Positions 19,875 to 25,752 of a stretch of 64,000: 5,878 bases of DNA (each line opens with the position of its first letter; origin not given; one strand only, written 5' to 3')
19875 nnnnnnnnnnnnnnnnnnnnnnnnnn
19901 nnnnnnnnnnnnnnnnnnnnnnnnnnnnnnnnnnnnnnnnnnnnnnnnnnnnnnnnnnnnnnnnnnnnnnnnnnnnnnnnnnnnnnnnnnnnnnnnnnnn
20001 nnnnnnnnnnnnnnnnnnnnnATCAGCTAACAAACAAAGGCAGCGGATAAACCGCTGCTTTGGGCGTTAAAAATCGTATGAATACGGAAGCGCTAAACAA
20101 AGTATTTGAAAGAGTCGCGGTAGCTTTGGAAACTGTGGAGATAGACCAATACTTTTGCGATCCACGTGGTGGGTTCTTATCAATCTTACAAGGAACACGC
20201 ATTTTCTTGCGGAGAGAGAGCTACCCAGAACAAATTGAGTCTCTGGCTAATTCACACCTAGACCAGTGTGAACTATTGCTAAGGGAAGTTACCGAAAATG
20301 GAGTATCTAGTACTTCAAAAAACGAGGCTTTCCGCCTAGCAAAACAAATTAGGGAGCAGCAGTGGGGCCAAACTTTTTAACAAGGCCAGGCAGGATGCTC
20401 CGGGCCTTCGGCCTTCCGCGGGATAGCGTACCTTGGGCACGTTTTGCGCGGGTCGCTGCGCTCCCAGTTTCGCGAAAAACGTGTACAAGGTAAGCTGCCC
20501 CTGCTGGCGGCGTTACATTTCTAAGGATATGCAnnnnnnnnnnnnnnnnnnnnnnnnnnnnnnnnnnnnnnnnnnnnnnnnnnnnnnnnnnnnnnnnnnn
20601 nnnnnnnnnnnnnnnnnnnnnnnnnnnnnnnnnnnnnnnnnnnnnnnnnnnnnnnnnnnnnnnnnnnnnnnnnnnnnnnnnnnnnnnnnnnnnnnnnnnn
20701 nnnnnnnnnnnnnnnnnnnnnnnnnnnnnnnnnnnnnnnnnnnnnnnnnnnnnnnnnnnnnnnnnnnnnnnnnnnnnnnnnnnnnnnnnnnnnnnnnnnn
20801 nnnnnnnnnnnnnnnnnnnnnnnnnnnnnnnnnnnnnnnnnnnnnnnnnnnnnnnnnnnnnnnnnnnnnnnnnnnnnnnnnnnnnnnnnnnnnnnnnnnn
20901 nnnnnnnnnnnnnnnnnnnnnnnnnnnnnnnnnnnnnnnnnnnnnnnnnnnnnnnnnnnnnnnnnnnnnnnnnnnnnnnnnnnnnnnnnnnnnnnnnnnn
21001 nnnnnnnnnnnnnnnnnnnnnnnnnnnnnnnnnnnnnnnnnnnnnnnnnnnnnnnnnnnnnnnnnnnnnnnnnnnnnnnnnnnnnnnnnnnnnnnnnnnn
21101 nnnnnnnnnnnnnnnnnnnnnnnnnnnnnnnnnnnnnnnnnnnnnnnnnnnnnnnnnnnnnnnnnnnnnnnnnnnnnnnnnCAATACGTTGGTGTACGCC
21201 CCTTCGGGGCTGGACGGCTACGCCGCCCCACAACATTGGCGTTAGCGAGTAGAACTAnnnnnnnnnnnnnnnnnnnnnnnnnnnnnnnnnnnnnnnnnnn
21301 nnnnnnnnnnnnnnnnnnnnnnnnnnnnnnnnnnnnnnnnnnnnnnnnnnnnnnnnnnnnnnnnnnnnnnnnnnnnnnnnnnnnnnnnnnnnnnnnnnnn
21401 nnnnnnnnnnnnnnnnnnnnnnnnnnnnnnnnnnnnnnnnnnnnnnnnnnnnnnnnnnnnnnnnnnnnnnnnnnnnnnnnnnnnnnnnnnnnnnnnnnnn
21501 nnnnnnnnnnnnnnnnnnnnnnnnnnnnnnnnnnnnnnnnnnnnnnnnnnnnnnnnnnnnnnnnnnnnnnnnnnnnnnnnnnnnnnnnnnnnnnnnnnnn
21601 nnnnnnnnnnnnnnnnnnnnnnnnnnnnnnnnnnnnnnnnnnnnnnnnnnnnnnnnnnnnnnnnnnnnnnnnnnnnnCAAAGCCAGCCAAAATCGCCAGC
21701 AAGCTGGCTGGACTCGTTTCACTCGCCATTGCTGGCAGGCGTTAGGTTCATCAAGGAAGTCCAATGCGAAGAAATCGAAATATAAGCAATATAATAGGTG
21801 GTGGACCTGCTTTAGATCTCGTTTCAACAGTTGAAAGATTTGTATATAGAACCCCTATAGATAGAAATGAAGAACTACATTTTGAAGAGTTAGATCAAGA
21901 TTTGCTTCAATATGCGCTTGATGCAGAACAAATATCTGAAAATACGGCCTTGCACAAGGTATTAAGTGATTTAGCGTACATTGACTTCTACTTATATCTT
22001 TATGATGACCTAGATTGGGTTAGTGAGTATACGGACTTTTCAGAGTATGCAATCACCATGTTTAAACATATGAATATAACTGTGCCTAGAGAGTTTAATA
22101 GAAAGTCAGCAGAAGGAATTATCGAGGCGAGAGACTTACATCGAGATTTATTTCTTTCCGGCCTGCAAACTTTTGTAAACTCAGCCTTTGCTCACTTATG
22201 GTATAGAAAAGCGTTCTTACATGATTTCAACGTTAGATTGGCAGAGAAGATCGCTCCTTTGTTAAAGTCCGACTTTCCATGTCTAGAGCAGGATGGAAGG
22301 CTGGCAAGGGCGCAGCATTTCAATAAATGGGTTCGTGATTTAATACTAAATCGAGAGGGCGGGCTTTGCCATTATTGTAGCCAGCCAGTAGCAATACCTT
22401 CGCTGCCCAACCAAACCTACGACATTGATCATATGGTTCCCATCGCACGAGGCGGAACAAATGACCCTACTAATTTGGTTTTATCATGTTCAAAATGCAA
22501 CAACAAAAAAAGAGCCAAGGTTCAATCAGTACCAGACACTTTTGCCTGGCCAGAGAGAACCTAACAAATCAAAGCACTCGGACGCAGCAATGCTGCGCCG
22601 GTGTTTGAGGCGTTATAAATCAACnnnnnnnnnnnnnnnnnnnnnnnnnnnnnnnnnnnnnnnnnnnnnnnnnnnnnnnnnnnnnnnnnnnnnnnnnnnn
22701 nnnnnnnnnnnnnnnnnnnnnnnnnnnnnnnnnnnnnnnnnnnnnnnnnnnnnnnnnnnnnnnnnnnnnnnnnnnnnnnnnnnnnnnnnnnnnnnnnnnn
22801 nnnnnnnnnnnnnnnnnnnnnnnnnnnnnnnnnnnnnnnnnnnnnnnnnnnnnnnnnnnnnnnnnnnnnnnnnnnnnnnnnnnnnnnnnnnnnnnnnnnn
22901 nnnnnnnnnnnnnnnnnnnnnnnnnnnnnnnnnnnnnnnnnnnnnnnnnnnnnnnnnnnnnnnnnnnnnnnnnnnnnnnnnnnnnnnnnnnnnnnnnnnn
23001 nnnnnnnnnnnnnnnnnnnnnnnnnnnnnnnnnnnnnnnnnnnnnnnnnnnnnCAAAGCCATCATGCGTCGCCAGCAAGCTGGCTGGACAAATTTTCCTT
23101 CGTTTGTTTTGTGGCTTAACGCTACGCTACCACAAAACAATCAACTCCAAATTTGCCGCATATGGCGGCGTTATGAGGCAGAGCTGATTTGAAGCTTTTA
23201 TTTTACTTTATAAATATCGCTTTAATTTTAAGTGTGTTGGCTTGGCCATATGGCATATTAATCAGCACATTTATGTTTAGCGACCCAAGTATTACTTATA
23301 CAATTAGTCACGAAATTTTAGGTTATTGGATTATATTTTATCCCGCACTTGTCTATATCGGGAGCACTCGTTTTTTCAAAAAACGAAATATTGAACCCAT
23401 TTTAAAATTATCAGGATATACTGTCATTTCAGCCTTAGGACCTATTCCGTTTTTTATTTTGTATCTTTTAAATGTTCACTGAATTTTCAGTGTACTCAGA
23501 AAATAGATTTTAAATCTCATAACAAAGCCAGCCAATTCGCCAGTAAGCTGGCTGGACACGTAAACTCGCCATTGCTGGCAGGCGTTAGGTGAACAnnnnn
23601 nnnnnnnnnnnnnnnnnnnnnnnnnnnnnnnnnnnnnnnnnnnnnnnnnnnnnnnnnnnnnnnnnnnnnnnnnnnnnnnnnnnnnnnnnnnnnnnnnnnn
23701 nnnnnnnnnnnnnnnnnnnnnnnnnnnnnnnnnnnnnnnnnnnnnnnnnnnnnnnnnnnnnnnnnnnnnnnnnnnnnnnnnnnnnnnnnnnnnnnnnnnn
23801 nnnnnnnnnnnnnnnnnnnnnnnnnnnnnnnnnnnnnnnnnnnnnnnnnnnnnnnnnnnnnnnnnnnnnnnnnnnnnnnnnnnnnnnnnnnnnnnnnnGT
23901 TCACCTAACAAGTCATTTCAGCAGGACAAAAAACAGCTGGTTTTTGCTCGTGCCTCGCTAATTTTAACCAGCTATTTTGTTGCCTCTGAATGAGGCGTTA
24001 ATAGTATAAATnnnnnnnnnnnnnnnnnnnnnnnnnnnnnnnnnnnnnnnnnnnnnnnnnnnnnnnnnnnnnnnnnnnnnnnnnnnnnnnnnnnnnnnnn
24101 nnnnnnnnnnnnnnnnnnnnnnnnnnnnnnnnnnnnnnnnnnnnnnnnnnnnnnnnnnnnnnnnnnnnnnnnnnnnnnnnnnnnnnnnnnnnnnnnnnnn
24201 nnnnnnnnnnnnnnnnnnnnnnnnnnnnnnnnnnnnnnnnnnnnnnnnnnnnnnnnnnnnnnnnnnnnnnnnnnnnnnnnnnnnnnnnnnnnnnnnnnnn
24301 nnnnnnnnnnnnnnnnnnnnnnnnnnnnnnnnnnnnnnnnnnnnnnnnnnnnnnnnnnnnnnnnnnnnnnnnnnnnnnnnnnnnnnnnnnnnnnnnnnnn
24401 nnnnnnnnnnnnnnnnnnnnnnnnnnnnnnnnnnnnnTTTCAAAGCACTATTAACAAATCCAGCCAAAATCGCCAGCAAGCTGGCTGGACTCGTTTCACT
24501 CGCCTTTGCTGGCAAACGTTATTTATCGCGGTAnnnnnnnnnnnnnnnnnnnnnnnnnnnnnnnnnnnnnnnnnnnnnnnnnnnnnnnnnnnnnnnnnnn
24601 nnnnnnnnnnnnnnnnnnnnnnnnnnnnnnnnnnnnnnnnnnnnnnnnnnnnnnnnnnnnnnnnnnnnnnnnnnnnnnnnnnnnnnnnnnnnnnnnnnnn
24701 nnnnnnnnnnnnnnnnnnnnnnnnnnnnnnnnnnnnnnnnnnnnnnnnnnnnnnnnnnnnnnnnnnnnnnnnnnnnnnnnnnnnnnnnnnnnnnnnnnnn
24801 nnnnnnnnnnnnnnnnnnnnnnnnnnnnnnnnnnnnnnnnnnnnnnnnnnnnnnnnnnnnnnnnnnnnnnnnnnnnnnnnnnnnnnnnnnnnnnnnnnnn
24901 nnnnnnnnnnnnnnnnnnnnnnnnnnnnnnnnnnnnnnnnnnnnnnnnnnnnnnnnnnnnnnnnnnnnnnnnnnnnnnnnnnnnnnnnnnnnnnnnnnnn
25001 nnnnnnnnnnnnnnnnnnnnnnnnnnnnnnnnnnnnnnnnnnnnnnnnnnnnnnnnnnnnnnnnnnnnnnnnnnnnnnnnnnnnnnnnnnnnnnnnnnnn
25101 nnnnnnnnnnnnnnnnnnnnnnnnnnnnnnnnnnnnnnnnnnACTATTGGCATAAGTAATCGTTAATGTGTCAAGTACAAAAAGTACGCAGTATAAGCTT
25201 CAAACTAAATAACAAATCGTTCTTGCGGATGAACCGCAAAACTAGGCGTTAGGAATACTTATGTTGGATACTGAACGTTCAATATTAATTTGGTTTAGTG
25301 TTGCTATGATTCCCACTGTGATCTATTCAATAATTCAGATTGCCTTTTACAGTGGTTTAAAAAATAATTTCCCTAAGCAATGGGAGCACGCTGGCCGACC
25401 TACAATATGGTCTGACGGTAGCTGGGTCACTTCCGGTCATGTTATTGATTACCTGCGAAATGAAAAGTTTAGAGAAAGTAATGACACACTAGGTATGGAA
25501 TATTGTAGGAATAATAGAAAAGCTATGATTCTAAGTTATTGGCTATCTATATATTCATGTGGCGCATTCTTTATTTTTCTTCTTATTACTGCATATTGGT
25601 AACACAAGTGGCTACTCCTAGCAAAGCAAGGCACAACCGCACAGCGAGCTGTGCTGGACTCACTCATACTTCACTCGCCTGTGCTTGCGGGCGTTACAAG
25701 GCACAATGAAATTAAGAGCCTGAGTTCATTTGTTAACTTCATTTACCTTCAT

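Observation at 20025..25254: Two complete attC sites of only 48 bp sharing a common 9-nt apex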

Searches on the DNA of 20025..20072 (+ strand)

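Call 70: search_dna_similar(query=window:20025-20072:+, collection=plasmids, mode=distant, max_evalue=0.01, max_rows=20)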
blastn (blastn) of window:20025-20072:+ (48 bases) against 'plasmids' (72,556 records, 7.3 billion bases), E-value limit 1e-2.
Records with a match: 1; places in all: 1; records where one place covers at least 80% of the query: 1.
Best place of each record, by identity: 80-90% 1.
By first word of the organism name: Pseudoalteromonas 1.
By predicted mobility (MOB-suite, as given by PLSDB): non-mobilizable 1.
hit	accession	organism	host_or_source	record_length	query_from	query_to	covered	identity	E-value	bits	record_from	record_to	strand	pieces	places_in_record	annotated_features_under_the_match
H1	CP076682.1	Pseudoalteromonas shioyasakiensis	isolated microorganism,Ocean water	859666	4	45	88%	80.9%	5e-3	46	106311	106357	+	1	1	hypothetical protein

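Call 71: search_dna_similar(query=window:20025-20072:+, collection=phages, mode=distant, max_evalue=0.01, max_rows=20)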
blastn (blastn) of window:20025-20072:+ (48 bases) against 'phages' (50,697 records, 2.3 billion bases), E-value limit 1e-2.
No match.

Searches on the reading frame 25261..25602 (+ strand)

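Call 11: search_protein_families(library=pfam, proteins=[window:25261-25602:+], max_evalue=0.1)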
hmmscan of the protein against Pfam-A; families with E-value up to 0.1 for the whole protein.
window:25261-25602:+ (113 aa): 1 family
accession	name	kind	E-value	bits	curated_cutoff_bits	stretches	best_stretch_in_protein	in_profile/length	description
PF10625.14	UspB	-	0.065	13.6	28.6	1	45-98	46-99/107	Universal stress protein B (UspB)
